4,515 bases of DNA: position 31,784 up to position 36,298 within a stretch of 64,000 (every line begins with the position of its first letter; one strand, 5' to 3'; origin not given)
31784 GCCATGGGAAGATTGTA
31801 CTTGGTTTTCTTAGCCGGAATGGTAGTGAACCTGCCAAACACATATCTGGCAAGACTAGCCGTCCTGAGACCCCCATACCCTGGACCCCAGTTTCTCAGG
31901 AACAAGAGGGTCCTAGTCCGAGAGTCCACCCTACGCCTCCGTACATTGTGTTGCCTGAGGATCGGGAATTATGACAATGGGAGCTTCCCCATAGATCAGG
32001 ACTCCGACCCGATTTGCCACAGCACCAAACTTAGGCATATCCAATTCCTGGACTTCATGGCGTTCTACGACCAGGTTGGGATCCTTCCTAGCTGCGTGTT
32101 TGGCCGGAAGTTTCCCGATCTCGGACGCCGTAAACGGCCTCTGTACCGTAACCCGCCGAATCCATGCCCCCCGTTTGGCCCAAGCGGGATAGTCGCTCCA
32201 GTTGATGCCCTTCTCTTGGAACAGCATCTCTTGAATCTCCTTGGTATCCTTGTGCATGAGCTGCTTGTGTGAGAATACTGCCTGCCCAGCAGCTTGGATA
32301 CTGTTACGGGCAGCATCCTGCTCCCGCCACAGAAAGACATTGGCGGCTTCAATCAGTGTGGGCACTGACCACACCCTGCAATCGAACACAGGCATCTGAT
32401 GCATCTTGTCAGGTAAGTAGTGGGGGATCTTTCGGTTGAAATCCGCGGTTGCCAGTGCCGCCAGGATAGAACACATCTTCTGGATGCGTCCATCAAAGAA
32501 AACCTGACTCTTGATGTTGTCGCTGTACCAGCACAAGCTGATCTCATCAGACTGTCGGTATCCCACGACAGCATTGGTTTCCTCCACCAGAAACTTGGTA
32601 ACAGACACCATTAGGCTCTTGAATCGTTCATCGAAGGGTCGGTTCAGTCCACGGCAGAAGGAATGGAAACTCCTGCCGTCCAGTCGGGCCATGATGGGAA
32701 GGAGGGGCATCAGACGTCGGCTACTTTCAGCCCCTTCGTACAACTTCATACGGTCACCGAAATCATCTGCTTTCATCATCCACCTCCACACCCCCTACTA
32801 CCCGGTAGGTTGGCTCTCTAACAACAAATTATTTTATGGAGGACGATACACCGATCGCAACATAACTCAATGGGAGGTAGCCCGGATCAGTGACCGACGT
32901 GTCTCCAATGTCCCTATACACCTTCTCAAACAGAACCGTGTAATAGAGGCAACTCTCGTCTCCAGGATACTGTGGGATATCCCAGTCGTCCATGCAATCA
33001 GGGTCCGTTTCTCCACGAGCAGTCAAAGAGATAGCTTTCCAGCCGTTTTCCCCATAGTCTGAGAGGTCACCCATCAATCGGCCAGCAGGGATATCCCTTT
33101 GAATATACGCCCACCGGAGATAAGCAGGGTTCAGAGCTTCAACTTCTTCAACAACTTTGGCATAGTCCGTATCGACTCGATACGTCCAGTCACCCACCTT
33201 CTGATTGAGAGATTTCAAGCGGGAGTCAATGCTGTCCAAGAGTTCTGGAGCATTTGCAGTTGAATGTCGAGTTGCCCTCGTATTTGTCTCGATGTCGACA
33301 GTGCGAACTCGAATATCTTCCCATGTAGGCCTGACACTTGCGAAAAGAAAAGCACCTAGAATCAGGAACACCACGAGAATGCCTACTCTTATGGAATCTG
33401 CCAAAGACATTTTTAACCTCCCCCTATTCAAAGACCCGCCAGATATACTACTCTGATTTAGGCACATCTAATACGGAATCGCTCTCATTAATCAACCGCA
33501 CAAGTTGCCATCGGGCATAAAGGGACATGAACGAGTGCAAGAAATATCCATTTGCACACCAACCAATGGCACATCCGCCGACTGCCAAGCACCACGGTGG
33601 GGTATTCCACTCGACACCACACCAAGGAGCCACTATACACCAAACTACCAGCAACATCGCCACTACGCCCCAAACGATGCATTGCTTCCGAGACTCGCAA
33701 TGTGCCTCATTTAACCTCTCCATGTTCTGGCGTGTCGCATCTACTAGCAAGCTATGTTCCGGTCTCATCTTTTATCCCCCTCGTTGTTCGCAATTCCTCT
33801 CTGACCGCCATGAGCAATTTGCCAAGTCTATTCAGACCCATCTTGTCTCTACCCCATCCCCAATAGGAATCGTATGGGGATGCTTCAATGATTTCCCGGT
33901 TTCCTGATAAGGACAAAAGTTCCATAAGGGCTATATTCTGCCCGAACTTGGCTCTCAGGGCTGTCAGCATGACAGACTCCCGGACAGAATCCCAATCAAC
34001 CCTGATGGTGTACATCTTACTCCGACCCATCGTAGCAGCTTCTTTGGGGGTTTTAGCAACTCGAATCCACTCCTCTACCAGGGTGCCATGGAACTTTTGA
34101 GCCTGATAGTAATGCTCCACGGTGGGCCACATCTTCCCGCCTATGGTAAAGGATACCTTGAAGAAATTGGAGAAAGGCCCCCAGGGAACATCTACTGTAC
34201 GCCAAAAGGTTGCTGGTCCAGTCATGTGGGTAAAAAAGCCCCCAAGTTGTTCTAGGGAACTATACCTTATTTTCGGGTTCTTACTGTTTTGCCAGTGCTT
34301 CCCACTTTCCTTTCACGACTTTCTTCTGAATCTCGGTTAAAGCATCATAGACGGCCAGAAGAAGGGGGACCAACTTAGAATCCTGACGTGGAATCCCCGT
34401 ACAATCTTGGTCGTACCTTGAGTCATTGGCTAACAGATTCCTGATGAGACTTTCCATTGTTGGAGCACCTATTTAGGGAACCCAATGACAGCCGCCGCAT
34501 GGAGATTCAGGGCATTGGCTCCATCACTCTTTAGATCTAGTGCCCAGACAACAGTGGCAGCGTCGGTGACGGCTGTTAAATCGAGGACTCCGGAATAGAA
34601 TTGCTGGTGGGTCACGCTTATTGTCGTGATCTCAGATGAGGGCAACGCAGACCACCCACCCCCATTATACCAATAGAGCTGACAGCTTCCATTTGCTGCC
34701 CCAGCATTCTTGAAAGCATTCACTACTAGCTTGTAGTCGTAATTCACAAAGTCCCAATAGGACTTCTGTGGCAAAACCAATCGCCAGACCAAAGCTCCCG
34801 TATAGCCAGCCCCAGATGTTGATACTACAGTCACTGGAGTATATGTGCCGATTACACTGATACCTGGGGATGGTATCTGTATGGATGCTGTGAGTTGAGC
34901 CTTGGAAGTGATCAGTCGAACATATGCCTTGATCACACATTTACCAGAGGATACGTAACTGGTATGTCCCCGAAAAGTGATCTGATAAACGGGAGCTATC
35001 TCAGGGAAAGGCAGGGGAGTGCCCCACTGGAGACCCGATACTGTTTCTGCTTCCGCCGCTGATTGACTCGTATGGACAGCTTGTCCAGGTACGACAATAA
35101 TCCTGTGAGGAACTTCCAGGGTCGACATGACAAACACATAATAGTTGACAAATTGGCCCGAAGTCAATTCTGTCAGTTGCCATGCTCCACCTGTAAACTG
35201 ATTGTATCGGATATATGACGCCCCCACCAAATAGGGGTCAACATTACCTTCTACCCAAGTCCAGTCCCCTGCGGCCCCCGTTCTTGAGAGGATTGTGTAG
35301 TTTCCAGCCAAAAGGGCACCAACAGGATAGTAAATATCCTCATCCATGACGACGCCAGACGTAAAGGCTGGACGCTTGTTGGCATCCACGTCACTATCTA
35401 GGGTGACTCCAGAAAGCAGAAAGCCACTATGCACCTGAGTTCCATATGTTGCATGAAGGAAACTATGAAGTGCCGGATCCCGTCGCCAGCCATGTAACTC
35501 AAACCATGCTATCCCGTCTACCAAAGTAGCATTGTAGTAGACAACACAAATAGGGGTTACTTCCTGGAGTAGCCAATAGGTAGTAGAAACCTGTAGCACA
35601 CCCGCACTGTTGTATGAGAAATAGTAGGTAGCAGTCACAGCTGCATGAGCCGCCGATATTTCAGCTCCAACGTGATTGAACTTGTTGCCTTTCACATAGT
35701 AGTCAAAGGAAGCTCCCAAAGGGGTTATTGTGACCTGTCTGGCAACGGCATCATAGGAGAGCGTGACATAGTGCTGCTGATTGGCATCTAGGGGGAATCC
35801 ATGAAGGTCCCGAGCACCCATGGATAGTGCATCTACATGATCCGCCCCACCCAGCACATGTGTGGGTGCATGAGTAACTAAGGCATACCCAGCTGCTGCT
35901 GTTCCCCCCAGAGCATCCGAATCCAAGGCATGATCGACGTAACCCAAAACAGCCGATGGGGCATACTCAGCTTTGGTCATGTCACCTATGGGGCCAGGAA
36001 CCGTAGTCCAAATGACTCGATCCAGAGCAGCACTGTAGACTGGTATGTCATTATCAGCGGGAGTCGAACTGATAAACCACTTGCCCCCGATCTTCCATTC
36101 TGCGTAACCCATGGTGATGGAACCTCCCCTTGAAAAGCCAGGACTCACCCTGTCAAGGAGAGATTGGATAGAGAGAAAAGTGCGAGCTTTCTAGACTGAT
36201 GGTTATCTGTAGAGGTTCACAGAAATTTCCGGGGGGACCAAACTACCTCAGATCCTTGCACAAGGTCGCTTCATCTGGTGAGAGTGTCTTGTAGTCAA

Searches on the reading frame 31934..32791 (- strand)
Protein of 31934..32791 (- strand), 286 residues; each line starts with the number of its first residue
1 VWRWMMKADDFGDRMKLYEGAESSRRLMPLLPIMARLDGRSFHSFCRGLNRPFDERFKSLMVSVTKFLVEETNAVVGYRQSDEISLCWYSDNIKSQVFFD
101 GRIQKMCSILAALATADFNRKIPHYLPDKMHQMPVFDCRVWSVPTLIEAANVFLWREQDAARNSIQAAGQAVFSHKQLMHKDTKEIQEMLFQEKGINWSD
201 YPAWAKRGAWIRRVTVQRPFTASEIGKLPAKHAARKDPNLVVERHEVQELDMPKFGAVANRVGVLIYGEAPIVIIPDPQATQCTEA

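Call 54: search_protein_families(library=pfam, proteins=[window:31934-32791:-], max_evalue=0.01)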
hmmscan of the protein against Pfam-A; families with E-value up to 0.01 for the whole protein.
window:31934-32791:- (286 aa): 2 families
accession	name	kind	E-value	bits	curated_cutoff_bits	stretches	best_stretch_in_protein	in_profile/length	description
PF04446.17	Thg1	-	3.4e-31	108.3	29.2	1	13-144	2-130/130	tRNAHis guanylyltransferase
PF14413.11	Thg1C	-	0.0087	16.7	26.3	0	174-221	38-85/116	Thg1 C terminal domain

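Call 58: find_related_loci(query=window:31934-32791:-, collection=viral_contigs, flank=10000)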
Query window:31934-32791:- (286 aa) in viral_contigs; peptide patterns used: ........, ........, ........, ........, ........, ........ (x = any residue, [..] = any of these).
79 stretches matched a pattern; 73 encode a relative of the query (tblastn E <= 1e-3); 73 distinct loci.
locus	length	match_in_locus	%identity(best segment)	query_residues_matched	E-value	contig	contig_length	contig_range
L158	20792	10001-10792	55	8-271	4e-100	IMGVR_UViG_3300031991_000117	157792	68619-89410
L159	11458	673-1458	53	9-273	7e-92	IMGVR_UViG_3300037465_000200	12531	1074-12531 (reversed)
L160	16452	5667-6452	52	9-273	2e-90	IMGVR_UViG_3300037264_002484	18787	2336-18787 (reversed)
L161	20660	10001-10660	44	9-209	2e-54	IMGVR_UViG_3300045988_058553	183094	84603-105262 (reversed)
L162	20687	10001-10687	44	5-209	2e-53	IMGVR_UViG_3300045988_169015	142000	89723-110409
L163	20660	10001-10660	44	9-209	5e-53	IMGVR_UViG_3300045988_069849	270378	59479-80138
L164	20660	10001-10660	44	9-209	5e-53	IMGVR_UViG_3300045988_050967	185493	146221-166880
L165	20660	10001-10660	44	9-209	5e-53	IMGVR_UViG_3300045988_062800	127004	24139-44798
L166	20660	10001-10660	44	9-209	5e-53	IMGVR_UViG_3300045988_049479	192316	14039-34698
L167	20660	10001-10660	44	9-209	5e-53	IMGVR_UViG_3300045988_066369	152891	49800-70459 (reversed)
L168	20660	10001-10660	44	9-209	5e-53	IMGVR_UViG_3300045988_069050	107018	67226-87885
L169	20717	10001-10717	43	5-209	6e-53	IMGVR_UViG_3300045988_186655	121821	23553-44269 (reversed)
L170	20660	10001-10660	44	9-209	7e-53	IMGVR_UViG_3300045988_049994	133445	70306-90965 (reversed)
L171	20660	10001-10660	44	9-209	7e-53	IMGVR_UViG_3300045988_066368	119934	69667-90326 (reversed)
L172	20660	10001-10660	44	9-209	7e-53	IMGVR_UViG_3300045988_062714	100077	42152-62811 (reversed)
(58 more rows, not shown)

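Call 63: find_homologous_proteins(query=window:31934-32791:-, max_evalue=1e-40)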
Query window:31934-32791:- (286 aa): 3675 proteins with E <= 1e-40 among 6418 candidates; the best 120 are listed.
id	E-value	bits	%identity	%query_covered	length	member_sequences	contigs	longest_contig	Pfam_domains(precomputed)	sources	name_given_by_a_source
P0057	3.0e-189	645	100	98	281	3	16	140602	PF04446.18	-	-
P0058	2.4e-128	446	75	94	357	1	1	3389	PF04446.18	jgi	-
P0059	7.5e-128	444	73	93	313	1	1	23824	PF04446.18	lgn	-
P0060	2.1e-125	436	70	93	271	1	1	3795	PF04446.18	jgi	jgi:tRNA(His) 5'-end guanylyltransferase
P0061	8.8e-120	418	66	96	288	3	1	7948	PF04446.18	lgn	-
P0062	6.1e-119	415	69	92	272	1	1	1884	PF14413.12,PF04446.18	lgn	-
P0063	7.7e-119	414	69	92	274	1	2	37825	PF04446.18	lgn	-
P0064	1.6e-113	397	65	92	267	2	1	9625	PF04446.18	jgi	jgi:tRNA(His) 5'-end guanylyltransferase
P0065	4.3e-113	396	65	93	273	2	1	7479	PF04446.18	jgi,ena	-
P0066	2.6e-110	386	61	96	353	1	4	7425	PF04446.18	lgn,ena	-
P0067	8.8e-110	385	65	94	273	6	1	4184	PF04446.18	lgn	-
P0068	2.5e-109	383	62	94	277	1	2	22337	PF04446.18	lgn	-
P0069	3.8e-109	383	63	94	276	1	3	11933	PF04446.18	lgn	-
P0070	4.5e-109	382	63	94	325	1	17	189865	PF04446.18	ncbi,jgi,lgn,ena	jgi:tRNA(His) guanylyltransferase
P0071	8.1e-109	382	63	92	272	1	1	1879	PF04446.18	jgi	jgi:tRNA(His) guanylyltransferase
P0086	2.4e-104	367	65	91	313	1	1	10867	PF04446.18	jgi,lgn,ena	-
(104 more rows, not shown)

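Call 64: find_encoding_contigs(protein=P0059, flank=10000, max_places=2)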
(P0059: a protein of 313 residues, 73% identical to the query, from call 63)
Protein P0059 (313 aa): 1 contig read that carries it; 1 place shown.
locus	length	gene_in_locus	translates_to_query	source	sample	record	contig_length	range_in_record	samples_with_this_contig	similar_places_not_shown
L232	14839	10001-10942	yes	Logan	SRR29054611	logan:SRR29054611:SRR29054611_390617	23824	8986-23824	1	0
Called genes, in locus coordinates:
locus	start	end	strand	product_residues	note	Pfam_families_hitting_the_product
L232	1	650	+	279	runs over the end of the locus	PF13672:PP2C_2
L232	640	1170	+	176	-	-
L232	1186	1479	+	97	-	-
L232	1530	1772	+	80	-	-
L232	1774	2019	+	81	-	-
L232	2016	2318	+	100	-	-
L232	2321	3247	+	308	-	-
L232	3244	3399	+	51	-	-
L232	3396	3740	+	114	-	-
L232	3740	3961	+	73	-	-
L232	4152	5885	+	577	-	-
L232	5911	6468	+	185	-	-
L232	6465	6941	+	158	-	-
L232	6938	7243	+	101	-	-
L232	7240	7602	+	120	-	-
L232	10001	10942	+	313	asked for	PF04446:Thg1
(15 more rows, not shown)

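Call 65: find_encoding_contigs(protein=P0063, flank=10000, max_places=2)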
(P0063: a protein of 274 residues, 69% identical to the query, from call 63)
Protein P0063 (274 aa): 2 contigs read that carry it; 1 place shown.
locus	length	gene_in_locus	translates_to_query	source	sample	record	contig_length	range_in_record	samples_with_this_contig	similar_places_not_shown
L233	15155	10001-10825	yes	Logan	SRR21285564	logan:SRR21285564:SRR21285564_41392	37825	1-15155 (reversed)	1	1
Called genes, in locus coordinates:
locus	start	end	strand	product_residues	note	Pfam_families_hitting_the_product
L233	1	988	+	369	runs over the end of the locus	PF02540:NAD_synthase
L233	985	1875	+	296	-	-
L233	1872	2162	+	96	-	-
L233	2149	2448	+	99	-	-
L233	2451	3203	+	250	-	-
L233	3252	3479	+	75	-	-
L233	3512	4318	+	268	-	PF13672:PP2C_2 (weak)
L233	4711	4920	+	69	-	-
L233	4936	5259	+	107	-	-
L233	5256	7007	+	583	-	PF00069:Pkinase (faint)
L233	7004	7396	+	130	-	-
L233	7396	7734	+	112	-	-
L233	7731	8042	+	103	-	-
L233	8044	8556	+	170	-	-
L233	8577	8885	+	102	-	-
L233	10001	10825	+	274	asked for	PF04446:Thg1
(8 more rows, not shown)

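Call 66: find_encoding_contigs(protein=P0070, flank=10000, max_places=2)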
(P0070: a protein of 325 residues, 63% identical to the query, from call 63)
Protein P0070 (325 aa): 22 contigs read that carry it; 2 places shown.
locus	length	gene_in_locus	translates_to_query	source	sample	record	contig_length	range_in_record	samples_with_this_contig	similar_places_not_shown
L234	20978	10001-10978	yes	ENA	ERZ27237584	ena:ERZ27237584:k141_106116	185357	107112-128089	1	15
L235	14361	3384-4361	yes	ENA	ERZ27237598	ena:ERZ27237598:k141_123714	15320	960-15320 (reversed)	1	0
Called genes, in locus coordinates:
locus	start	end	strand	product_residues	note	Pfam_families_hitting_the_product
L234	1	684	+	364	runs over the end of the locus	PF02540:NAD_synthase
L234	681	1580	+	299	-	-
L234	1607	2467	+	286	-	-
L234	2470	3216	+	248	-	PF00092:VWA (weak)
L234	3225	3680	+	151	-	-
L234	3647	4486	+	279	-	PF13672:PP2C_2 (faint)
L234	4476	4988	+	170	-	-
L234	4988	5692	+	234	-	-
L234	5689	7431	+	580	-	PF00069:Pkinase (weak)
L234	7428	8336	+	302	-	PF00239:Resolvase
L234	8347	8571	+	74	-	-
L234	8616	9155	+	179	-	-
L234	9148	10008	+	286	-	-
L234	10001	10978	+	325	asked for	PF04446:Thg1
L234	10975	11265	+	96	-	-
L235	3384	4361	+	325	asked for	PF04446:Thg1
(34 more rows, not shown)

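Call 93: find_encoding_contigs(protein=P0061, flank=10000, max_places=1)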
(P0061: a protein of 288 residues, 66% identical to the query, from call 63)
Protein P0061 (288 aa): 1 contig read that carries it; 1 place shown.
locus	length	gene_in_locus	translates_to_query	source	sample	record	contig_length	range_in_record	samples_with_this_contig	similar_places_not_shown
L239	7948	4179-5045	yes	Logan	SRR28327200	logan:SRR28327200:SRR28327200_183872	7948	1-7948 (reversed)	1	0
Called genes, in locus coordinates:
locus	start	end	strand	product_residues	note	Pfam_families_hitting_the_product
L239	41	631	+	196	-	-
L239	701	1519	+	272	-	PF13672:PP2C_2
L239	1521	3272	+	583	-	PF00069:Pkinase (weak)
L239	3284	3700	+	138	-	-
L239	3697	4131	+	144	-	-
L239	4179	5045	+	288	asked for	PF04446:Thg1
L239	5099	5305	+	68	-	-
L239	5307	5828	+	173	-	PF01467:CTP_transf_like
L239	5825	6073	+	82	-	-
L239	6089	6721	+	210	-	PF00574:CLP_protease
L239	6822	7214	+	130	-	PF00565:SNase (weak)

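Call 94: find_encoding_contigs(protein=P0064, flank=10000, max_places=1)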
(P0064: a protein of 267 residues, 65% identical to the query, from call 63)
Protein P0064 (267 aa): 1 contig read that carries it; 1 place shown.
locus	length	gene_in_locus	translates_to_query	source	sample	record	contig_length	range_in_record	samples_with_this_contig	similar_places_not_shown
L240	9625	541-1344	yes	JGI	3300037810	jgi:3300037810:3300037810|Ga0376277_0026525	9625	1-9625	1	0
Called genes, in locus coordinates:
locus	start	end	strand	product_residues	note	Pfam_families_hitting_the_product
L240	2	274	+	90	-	?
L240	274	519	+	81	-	-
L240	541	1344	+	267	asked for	PF04446:Thg1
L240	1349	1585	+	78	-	-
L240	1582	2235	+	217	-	-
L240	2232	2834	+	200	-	-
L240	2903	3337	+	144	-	-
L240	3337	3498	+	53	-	-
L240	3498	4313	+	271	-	-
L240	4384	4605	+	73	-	-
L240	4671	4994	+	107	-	-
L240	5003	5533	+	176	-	-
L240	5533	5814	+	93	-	-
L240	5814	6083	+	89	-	-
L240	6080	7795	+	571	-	-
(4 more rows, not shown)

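Call 95: find_encoding_contigs(protein=P0086, flank=10000, max_places=1)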
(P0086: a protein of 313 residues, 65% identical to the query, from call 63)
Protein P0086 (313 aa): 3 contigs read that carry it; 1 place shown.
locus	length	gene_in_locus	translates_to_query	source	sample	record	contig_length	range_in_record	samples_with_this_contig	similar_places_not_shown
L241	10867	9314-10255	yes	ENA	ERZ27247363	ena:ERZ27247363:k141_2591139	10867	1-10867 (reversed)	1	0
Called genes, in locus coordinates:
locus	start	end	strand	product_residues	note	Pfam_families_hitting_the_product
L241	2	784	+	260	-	?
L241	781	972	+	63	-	-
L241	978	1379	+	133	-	-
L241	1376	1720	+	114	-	-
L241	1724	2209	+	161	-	-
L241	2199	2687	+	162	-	-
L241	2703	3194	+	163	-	-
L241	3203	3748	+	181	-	-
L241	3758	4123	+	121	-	-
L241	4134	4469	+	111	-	-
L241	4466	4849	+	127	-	-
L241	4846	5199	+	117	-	-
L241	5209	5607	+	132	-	-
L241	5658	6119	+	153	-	-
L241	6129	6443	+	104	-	-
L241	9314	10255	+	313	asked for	PF04446:Thg1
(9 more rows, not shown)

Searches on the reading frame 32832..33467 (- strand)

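Call 54: search_protein_families(library=pfam, proteins=[window:32832-33467:-], max_evalue=0.01)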
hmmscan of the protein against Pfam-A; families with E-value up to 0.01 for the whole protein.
window:32832-33467:- (212 aa): 1 family
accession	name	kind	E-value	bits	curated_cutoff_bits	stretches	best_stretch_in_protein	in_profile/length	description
PF20600.3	ExoX-like_C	-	0.0053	16.6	26.5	0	105-125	10-30/30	Exodeoxyribonuclease X-like C-terminal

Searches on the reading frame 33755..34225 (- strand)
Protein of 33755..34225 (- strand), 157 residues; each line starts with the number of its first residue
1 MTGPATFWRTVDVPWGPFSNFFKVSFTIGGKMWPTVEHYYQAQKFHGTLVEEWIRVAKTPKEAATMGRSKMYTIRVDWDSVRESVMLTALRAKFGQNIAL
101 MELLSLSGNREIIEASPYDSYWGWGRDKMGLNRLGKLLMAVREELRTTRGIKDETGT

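Call 54: search_protein_families(library=pfam, proteins=[window:33755-34225:-], max_evalue=0.01)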
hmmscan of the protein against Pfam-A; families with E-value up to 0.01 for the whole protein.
window:33755-34225:- (157 aa): 1 family
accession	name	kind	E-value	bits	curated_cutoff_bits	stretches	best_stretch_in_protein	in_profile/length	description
PF08719.17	NADAR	-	2.4e-37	129.1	35.1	1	6-146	1-163/163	NADAR domain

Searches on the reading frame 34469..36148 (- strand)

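Call 11: search_protein_families(library=pfam, proteins=[window:34469-36148:-], max_evalue=0.001)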
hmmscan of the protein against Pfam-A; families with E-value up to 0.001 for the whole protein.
window:34469-36148:- (559 aa): 0 families

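Call 17: search_protein_families(library=phrogs, proteins=[window:34469-36148:-], max_evalue=0.001)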
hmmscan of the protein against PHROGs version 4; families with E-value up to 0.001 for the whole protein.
window:34469-36148:- (559 aa): 0 families

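Call 53: search_protein_families(library=pfam, alignment_id=A2, max_evalue=0.001)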
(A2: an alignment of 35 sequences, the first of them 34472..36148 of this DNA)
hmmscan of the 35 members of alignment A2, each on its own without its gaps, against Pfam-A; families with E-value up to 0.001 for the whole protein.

A. member 1, window:34472-36148:- (559 aa): 0 families

B. families by the number of members that match (of 35 scanned): 20 families
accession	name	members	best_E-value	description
PF01555.25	N6_N4_Mtase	1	9.2e-30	DNA methylase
PF23023.1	Anti-Pycsar_Apyc1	1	3.4e-29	Anti-Pycsar protein Apyc1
PF02464.23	CinA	1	2.3e-27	Competence-damaged protein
PF13456.12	RVT_3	1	1e-13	Reverse transcriptase-like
PF00856.33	SET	1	3.4e-10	SET domain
PF13384.12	HTH_23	1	1.4e-08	Homeodomain-like domain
PF00753.33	Lactamase_B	1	4.2e-08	Metallo-beta-lactamase superfamily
PF04545.22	Sigma70_r4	1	1.4e-07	Sigma-70, region 4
PF00075.30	RNase_H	1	2.6e-07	RNase H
PF01170.24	UPF0020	1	2.8e-07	RMKL-like, methyltransferase domain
PF00684.25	DnaJ_CXXCXGXG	1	1.7e-05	DnaJ central domain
PF01155.25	HypA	1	0.00011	Hydrogenase/urease nickel incorporation, metallochaperone, hypA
PF13936.12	HTH_38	1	0.00016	Helix-turn-helix domain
PF02796.21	HTH_7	1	0.00016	Helix-turn-helix domain of resolvase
PF09414.15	RNA_ligase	1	0.00021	RNA ligase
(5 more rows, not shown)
